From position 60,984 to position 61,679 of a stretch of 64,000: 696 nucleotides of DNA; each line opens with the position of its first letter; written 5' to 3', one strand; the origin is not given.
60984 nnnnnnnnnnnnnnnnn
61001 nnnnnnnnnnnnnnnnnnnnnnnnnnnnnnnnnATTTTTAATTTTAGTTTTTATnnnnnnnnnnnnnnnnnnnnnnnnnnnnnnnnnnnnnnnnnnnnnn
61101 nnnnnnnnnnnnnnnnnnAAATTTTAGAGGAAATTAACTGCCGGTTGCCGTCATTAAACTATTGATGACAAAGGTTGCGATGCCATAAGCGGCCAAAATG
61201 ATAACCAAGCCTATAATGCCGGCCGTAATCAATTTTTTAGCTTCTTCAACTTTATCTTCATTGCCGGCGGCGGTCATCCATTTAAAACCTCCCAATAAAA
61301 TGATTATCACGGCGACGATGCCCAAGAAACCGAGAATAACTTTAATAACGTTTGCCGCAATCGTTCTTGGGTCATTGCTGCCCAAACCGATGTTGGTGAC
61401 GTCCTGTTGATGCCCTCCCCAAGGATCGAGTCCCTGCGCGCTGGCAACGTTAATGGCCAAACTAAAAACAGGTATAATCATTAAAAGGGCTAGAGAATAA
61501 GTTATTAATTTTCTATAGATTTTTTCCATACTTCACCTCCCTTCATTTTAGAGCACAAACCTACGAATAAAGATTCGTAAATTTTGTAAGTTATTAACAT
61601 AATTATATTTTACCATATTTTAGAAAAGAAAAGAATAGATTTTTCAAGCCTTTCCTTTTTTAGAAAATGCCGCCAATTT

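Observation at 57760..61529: Eight tandem, diversified genes for Sec-secreted two-helix VirB2/TrbC-like small proteins (putative pilin array) with no T4SS machinery in view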

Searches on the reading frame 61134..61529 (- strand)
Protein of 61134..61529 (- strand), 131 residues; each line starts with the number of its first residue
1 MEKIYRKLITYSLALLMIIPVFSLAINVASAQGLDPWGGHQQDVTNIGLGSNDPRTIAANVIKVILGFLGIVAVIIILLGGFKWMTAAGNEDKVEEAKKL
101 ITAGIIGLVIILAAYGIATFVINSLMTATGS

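Call 3: search_protein_families(library=pfam, proteins=[window:61134-61529:-], max_evalue=1)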
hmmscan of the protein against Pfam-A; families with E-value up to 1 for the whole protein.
window:61134-61529:- (131 aa): 6 families
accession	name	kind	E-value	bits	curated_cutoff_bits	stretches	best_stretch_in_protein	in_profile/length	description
PF18895.5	T4SS_pilin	-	1.4e-11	44.8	26.6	1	55-121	6-71/71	Type IV secretion system pilin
PF04956.18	TrbC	-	1.7e-05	25.4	27.9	1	10-120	9-97/98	TrbC/VIRB2 pilin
PF08592.16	Anthrone_oxy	-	0.17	12.6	27.3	0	7-41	37-71/106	Anthrone oxygenase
PF24282.1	DUF7470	-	0.29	11.5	27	1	98-128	3-31/58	Family of unknown function (DUF7470)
PF19747.4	DUF6234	-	0.31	11.9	27.5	1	71-115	21-67/129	Family of unknown function (DUF6234)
PF12420.13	DUF3671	-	0.76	9.6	34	0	2-77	148-208/223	Fam-L, Fam-M like protein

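Call 4: search_protein_families(library=ncbifam, proteins=[window:61134-61529:-], max_evalue=1)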
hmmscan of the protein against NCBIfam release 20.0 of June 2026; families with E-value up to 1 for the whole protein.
window:61134-61529:- (131 aa): 6 families
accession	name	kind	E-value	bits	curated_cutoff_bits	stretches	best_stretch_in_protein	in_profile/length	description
NF045849.1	ICE_MMCAP2_0565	equivalog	2.2e-10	40.1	40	1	60-124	15-79/80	Mbov_0395 family pilin-like conjugal transfer protein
NF038216.1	ABZJ_00895_fam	subfamily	0.024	14.5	33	1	62-127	64-124/134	ABZJ_00895 family protein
NF041560.1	T6SS_Burk_ExIF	subfamily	0.024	14.3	90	1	58-124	125-187/234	putative type VI secretion system effector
NF010431.0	PRK13857.1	equivalog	0.043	13.8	103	1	46-113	47-107/120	pilin major subunit VirB2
NF011607.0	PRK15033.1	subfamily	0.078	11.9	524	1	61-122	272-332/389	tricarballylate utilization 4Fe-4S protein TcuB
NF038392.1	div_DrpB_YedR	equivalog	0.26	11.6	50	1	51-87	47-82/86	cell division protein DrpB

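Call 11: find_encoding_contigs(protein=window:61134-61529:-, flank=10000, max_places=6)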
Protein window:61134-61529:- (131 aa): 4 contigs read that carry it; 1 place shown.
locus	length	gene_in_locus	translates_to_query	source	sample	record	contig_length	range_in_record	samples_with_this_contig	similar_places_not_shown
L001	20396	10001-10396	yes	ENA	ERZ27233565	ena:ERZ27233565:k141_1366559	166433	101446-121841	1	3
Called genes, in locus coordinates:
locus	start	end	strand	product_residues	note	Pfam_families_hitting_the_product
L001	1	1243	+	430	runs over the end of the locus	PF05697:Trigger_N, PF00254:FKBP_C, PF05698:Trigger_C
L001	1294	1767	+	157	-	PF01668:SmpB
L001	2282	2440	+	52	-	-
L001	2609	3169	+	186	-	PF05198:IF3_N, PF00707:IF3_C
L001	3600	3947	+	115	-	PF00453:Ribosomal_L20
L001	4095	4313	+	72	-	PF03840:SecG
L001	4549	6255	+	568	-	PF00496:SBP_bac_5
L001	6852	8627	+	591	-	PF00753:Lactamase_B, PF23023:Anti-Pycsar_Apyc1 (faint), PF12706:Lactamase_B_2, PF22505:RNase_J_b_CASP, PF07521:RMMBL (weak), PF17770:RNase_J_C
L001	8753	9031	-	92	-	-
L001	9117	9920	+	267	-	PF01509:TruB_N, PF16198:TruB_C_2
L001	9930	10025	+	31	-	-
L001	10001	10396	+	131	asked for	PF04956:TrbC (faint), PF18895:T4SS_pilin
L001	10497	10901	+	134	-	-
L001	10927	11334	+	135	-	PF04956:TrbC (faint), PF18895:T4SS_pilin (weak)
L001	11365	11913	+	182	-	-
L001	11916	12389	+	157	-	PF18895:T4SS_pilin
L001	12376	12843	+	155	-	PF18895:T4SS_pilin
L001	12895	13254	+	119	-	PF18895:T4SS_pilin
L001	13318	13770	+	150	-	PF18895:T4SS_pilin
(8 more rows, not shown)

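Call 16: find_homologous_proteins(query=window:61134-61529:-, max_evalue=0.001)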
Query window:61134-61529:- (131 aa): 3555 proteins with E <= 0.001 among 3616 candidates; the best 120 are listed.
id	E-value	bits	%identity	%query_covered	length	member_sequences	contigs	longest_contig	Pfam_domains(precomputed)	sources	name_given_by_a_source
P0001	1.1e-74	266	100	100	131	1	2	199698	PF18895.6,PF04956.19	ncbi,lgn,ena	-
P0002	1.4e-50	188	71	100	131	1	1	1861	PF18895.6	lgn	-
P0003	7.7e-49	183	68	98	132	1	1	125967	PF18895.6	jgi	-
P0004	6.2e-48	180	68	98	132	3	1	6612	PF18895.6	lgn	-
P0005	4.6e-46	174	63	98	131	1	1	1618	PF18895.6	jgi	jgi:hypothetical protein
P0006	1.8e-44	169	67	98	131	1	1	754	PF18895.6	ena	-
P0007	2.1e-43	165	67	98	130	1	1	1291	PF18895.6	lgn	-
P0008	3.3e-43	164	66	100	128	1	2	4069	PF18895.6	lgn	-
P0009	4.3e-43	164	65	98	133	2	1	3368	PF18895.6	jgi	-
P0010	5.3e-43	164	65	100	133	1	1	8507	PF18895.6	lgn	-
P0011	8.7e-43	163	62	98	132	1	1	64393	PF18895.6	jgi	jgi:hypothetical protein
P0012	4.1e-42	161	62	98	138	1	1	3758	PF18895.6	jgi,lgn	jgi:hypothetical protein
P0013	4.2e-42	161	71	90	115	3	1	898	PF18895.6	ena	-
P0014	4.2e-42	161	63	100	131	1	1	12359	PF18895.6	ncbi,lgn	-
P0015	4.6e-42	161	66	98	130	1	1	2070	PF18895.6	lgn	-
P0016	5.1e-42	161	58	99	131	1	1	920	PF18895.6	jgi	jgi:hypothetical protein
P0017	9.3e-42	160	60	99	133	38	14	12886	PF18895.6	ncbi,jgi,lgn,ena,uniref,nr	ncbi:hypothetical protein COT96_01970 [Candidatus Falkowbacteria bacterium CG10_big_fil_rev_8_21_14_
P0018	9.5e-42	160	60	98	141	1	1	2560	PF18895.6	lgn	-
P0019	1.0e-41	160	65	98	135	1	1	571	PF18895.6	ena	-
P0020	1.1e-41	160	63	92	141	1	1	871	PF18895.6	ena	-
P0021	1.4e-41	159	68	92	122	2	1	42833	PF18895.6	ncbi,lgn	-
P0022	1.8e-41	159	65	96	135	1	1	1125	PF18895.6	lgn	-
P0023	1.8e-41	159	65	98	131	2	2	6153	PF18895.6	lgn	-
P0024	2.4e-41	158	64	96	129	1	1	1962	PF18895.6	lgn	-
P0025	2.8e-41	158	63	98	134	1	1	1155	PF18895.6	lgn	-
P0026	4.4e-41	158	65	98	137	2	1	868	PF18895.6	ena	-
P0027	4.5e-41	158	64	98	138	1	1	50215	PF18895.6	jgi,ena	-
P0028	4.7e-41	158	62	98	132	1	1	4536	PF18895.6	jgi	-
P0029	6.2e-41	157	63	98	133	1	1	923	PF18895.6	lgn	-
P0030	8.4e-41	157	60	99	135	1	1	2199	PF18895.6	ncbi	-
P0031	9.0e-41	157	61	99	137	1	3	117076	PF18895.6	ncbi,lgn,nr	ncbi:MAG: pilin [Patescibacteria group bacterium]|nr:pilin [Patescibacteria group bacterium] MDD5295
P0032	1.2e-40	156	63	98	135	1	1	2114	PF18895.6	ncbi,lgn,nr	ncbi:MAG: pilin [bacterium]|nr:pilin [bacterium]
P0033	1.2e-40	156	65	99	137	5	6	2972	PF18895.6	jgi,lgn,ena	-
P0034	1.5e-40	156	63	98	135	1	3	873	PF18895.6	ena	-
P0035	2.3e-40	155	61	98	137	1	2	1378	PF18895.6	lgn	-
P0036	3.1e-40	155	62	98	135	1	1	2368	PF18895.6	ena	-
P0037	3.4e-40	155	62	92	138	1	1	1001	PF18895.6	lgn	-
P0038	3.5e-40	155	61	98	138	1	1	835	PF18895.6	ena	-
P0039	3.6e-40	155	63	99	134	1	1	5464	PF18895.6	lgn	-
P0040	3.6e-40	155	64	98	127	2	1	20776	PF18895.6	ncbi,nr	ncbi:hypothetical protein HY798_00440 [Candidatus Falkowbacteria bacterium]|nr:hypothetical protein 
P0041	5.0e-40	154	67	86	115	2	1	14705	PF18895.6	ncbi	-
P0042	5.0e-40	154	56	100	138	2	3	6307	PF18895.6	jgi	jgi:hypothetical protein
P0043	5.3e-40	154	61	98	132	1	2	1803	PF18895.6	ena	-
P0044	5.3e-40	154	60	98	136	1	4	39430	PF18895.6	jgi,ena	jgi:hypothetical protein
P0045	5.5e-40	154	60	99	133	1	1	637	PF18895.6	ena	-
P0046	5.7e-40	154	61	92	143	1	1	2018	PF18895.6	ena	-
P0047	5.9e-40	154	63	99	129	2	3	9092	PF18895.6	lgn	-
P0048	6.1e-40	154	61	99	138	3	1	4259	PF18895.6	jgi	-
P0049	7.6e-40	154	59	99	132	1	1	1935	PF18895.6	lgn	-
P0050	8.1e-40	154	65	96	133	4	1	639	PF18895.6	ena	-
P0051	8.3e-40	154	59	99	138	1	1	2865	PF18895.6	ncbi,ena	-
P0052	8.5e-40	153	66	89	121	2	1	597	PF18895.6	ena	-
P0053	9.0e-40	153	62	98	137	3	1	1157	PF18895.6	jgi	-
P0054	9.8e-40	153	65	90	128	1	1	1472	PF18895.6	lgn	-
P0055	1.0e-39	153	59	99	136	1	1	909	PF18895.6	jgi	-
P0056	1.1e-39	153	61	99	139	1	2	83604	PF18895.6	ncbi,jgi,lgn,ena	ncbi:MAG: pilin [Patescibacteria group bacterium]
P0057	1.4e-39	153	63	98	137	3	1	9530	PF18895.6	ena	-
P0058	1.4e-39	153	59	100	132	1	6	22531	PF18895.6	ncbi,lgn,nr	ncbi:pilin [Patescibacteria group bacterium]|nr:pilin [Patescibacteria group bacterium] MBU1663335.1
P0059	1.5e-39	153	62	99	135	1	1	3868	PF18895.6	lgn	-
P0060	1.5e-39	153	57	99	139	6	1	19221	PF18895.6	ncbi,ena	-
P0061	1.8e-39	152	58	98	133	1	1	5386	PF18895.6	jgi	-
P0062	2.0e-39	152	59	99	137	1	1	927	PF18895.6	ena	-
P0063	2.0e-39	152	57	98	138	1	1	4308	PF18895.6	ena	-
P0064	2.0e-39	152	63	98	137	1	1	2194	PF18895.6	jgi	-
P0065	2.5e-39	152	63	98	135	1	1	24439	PF18895.6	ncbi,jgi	ncbi:MAG: hypothetical protein WC582_01105 [Patescibacteria group bacterium]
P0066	2.6e-39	152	66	86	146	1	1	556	PF18895.6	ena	-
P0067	2.7e-39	152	61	99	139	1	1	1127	PF18895.6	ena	-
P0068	3.1e-39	152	60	96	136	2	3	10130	PF18895.6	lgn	-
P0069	3.4e-39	152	62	98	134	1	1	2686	PF18895.6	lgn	-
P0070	3.4e-39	152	58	98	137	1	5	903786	PF18895.6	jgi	jgi:amino acid transporter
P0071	3.6e-39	151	63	98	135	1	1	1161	PF18895.6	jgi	jgi:hypothetical protein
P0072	3.6e-39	151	59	92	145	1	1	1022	PF18895.6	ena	-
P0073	4.3e-39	151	62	98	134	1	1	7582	PF18895.6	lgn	-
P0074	4.5e-39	151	60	100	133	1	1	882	PF18895.6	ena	-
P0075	4.6e-39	151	60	99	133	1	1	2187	PF18895.6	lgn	-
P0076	4.7e-39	151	59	98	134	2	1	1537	PF18895.6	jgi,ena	-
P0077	5.1e-39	151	60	99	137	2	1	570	PF18895.6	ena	-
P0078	6.2e-39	151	55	98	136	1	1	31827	PF18895.6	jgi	jgi:hypothetical protein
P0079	6.8e-39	151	58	99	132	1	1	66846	PF18895.6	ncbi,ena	-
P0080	7.4e-39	150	58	99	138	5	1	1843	PF18895.6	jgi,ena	-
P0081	8.1e-39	150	55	99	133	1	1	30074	PF18895.6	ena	-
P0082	8.1e-39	150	63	98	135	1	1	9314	PF18895.6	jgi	jgi:hypothetical protein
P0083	8.2e-39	150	66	90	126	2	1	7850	PF18895.6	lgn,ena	-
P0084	9.3e-39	150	64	84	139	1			PF18895.6,PF04956.19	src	-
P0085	1.2e-38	150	62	98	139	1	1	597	PF18895.6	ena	-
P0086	1.2e-38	150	59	99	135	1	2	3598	PF18895.6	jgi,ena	jgi:hypothetical protein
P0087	1.3e-38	150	59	98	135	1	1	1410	PF18895.6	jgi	jgi:protein-S-isoprenylcysteine O-methyltransferase Ste14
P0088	1.3e-38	150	60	97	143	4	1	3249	PF18895.6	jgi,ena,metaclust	metaclust:\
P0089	1.3e-38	150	62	100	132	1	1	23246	PF18895.6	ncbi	ncbi:MAG: pilin [Candidatus Falkowbacteria bacterium]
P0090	1.3e-38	150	60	99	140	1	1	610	PF18895.6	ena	-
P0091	1.3e-38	150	61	98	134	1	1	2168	PF18895.6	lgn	-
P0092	1.4e-38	150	59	99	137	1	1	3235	PF18895.6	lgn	-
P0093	1.5e-38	149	60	98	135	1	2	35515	PF18895.6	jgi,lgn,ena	-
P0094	1.7e-38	149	62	98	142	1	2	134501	PF18895.6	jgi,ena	-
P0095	1.8e-38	149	59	98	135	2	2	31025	PF18895.6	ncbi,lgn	-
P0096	1.8e-38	149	61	98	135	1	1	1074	PF18895.6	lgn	-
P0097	1.8e-38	149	59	99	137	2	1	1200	PF18895.6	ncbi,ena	-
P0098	2.1e-38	149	59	99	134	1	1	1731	PF18895.6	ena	-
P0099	2.1e-38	149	59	100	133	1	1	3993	PF18895.6,PF04956.19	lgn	-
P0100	2.3e-38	149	62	100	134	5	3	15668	PF18895.6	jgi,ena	-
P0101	2.5e-38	149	57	99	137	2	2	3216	PF18895.6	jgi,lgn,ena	-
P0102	2.5e-38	149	61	98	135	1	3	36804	PF18895.6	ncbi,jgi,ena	ncbi:MAG: pilin [Patescibacteria group bacterium]|jgi:amino acid transporter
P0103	2.8e-38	149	65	98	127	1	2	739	PF18895.6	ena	-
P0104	2.9e-38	149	58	98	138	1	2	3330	PF18895.6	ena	-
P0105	2.9e-38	149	62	96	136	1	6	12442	PF18895.6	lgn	-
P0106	3.8e-38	148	56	99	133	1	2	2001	PF18895.6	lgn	-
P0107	4.0e-38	148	59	99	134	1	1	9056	PF18895.6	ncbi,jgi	-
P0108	4.0e-38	148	68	89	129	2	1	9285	PF18895.6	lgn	-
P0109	4.4e-38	148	57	99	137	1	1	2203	PF18895.6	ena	-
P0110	4.8e-38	148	56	99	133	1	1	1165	PF18895.6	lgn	-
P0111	5.1e-38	148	59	98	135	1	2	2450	PF18895.6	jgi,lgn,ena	-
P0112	5.3e-38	148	62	98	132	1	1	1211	PF18895.6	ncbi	-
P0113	5.8e-38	148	60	96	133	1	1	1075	PF18895.6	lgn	-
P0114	5.9e-38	148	56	98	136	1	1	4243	PF18895.6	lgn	-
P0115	6.4e-38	147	57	96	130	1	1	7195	PF18895.6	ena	-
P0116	6.5e-38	147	55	98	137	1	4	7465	PF18895.6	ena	-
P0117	7.6e-38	147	60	96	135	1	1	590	PF18895.6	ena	-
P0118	7.8e-38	147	60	98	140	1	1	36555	PF18895.6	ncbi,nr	ncbi:MAG: pilin [Patescibacteria group bacterium]|nr:pilin [Patescibacteria group bacterium]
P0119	8.6e-38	147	56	98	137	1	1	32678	PF18895.6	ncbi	-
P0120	8.8e-38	147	59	98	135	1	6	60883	PF18895.6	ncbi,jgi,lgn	jgi:amino acid transporter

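Call 23: find_related_loci(query=window:61134-61529:-, collection=genome_contigs, flank=10000)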
Query window:61134-61529:- (131 aa) in genome_contigs; peptide patterns used: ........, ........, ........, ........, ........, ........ (x = any residue, [..] = any of these).
379 stretches matched a pattern; 209 encode a relative of the query (tblastn E <= 1e-3); the best 80 are kept; 80 distinct loci.
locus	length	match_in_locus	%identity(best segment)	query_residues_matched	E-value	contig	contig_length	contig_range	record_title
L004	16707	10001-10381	67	1-131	1e-50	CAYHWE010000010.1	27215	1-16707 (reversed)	MAG TPA_asm: uncultured Gammaproteobacteria bacterium isolate ERP119705_co15_594 genome assembly, contig: NODE_1499_leng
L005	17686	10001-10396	65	1-131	4e-50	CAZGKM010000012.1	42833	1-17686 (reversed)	MAG TPA_asm: uncultured Gammaproteobacteria bacterium isolate SRP319275_co4_39 genome assembly, contig: NODE_490_length_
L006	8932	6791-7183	63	1-131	2e-48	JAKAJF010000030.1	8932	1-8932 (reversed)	MAG: bacterium isolate WY3.bin75 NODE_14920_length_8932_cov_1.202158, whole genome shotgun sequence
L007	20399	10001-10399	61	2-131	2e-46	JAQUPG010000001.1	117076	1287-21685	MAG: Patescibacteria group bacterium isolate STD1_219 NODE_323_length_117076_cov_6.680792_Sandtown_D1, whole genome shot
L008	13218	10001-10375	64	1-129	1e-45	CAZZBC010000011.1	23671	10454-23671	MAG TPA_asm: uncultured Gammaproteobacteria bacterium isolate binchicken_co232_117 genome assembly, contig: NODE_3963_le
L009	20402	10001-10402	61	2-131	1e-45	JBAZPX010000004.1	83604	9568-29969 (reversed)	MAG: Patescibacteria group bacterium isolate SO_2017_SWC_4 scaffold_312_c1_LP-4_2017, whole genome shotgun sequence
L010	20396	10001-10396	60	2-129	1e-44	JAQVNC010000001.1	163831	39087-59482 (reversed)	MAG: Patescibacteria group bacterium isolate STF1_148 NODE_91_length_163831_cov_6.211113_Sandtown_F1, whole genome shotg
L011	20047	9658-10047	59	2-129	4e-44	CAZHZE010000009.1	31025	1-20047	MAG TPA_asm: uncultured Gammaproteobacteria bacterium isolate SRP263991_co7_529 genome assembly, contig: NODE_1919_lengt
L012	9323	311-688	63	9-129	6e-44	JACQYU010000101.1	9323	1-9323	MAG: Candidatus Falkowbacteria bacterium isolate NC_groundwater_1549_Pr4_S-0.65um_40_6 SR1-18-Sp65_coassembly_scaffold_6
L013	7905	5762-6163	63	2-131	1e-42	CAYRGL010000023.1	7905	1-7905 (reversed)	MAG TPA_asm: uncultured Gammaproteobacteria bacterium isolate binchicken_co54_244 genome assembly, contig: NODE_16745_le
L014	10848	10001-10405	59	2-129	6e-43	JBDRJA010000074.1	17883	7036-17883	MAG: Patescibacteria group bacterium isolate MEGAHIT-group-1.615 k141_3834214, whole genome shotgun sequence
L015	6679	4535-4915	61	9-129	7e-43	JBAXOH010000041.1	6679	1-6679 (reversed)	MAG: bacterium isolate ELA500 MAG500_41, whole genome shotgun sequence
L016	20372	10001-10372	62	9-129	2e-42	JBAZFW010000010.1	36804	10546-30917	MAG: Patescibacteria group bacterium isolate SO_2017_LW3_29 NODE_2685_length_36804_cov_3.374540_LW162_2017, whole genome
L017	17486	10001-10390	64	8-131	4e-42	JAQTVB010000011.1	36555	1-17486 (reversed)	MAG: Patescibacteria group bacterium isolate STB_78 NODE_2391_length_36555_cov_4.204815_Sandtown_B, whole genome shotgun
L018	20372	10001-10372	61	9-129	9e-42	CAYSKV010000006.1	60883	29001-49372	MAG TPA_asm: uncultured Gammaproteobacteria bacterium isolate binchicken_co154_6 genome assembly, contig: NODE_490_lengt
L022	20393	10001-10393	54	1-131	2e-40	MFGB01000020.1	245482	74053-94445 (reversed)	MAG: Candidatus Falkowbacteria bacterium RIFOXYA2_FULL_47_19 rifoxya2_full_scaffold_50, whole genome shotgun sequence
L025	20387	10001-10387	55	1-131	9e-41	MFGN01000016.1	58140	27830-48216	MAG: Candidatus Falkowbacteria bacterium RIFOXYD12_FULL_34_57 rifoxyd3_full_scaffold_265, whole genome shotgun sequence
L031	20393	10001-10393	54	1-131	1e-39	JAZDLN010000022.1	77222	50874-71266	MAG: Candidatus Falkowbacteria bacterium isolate MEGAHIT-group-0.601 k141_13139912, whole genome shotgun sequence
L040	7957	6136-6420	73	37-129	7e-38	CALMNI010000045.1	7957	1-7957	MAG TPA_asm: uncultured bacterium isolate SRR5676451_bin.83_CONCOCT_v1.1_MAG genome assembly, contig: ERZ724545.3469, wh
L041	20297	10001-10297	64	34-131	2e-37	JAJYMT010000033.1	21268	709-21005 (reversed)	MAG: bacterium isolate DBS2-4.bin161 NODE_4289_length_21268_cov_1.36753, whole genome shotgun sequence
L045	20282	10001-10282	67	37-129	2e-36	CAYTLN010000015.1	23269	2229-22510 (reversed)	MAG TPA_asm: uncultured Gammaproteobacteria bacterium isolate SRP286056_co1_88 genome assembly, contig: NODE_2528_length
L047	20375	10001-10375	52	1-127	6e-39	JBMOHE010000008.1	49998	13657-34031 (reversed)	MAG: Patescibacteria group bacterium isolate Deming_bin.335 contig1142, whole genome shotgun sequence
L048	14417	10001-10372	55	1-128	6e-36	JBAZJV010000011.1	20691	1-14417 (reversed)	MAG: Patescibacteria group bacterium isolate SO_2017_LW4_128 scaffold_5166_c1_LW137-91_2017, whole genome shotgun sequen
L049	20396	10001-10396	55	1-129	1e-35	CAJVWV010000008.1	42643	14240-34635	TPA_asm: uncultured bacterium isolate DRR093004_bin.4_MetaBAT_v2.12.1_MAG genome assembly, contig: NODE_519_length_42643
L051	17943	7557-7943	54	6-129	1e-34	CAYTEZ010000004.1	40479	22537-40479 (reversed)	MAG TPA_asm: uncultured Gammaproteobacteria bacterium isolate SRP170004_co1_41 genome assembly, contig: NODE_1288_length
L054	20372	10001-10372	52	1-128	2e-34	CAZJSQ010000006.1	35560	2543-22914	MAG TPA_asm: uncultured Gammaproteobacteria bacterium isolate SRP178699_co1_232 genome assembly, contig: NODE_1178_lengt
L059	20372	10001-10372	47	1-126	9e-34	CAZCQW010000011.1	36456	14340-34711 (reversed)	MAG TPA_asm: uncultured Gammaproteobacteria bacterium isolate SRP285395_co1_539 genome assembly, contig: NODE_1600_lengt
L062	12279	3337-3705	51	2-131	9e-34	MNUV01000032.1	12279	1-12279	MAG: Candidatus Falkowbacteria bacterium CG1_02_41_21 cg1_0.2_scaffold_4906_c, whole genome shotgun sequence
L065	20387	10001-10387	47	1-127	2e-33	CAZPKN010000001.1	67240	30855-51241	MAG TPA_asm: uncultured Gammaproteobacteria bacterium isolate binchicken_co212_18 genome assembly, contig: NODE_722_leng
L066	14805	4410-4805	59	1-131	3e-33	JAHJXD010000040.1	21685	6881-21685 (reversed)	MAG: Patescibacteria group bacterium isolate UML_A.mb.15 UML_A.mb.15_k141_67622, whole genome shotgun sequence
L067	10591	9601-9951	50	1-122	5e-33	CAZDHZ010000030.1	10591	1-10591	MAG TPA_asm: uncultured Gammaproteobacteria bacterium isolate binchicken_co256_37 genome assembly, contig: NODE_16657_le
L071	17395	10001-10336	58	17-129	5e-33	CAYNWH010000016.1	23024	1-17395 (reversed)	MAG TPA_asm: uncultured Gammaproteobacteria bacterium isolate SRP214966_co1_418 genome assembly, contig: NODE_3241_lengt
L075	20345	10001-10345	54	9-131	2e-32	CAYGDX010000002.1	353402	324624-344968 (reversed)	MAG TPA_asm: uncultured Gammaproteobacteria bacterium isolate ERP113451_co1_232 genome assembly, contig: NODE_4_length_3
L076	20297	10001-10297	62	28-129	4e-32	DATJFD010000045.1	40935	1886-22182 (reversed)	MAG TPA_asm: Candidatus Binatia bacterium isolate SMAG_U15450 k141_6671390, whole genome shotgun sequence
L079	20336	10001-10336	52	2-125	9e-32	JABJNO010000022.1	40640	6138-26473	MAG: Candidatus Parcubacteria bacterium isolate SI075_bin20 k141_1895448, whole genome shotgun sequence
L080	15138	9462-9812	53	1-129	9e-32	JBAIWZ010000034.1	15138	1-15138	MAG: Acutalibacteraceae bacterium isolate bin_138 c_000036698155, whole genome shotgun sequence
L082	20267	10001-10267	64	41-129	6e-32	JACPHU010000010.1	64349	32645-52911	MAG: Candidatus Uhrbacteria bacterium isolate NC_groundwater_422_Ag_B-0.1um_45_124 GD18-4_B1_scaffold_791721, whole geno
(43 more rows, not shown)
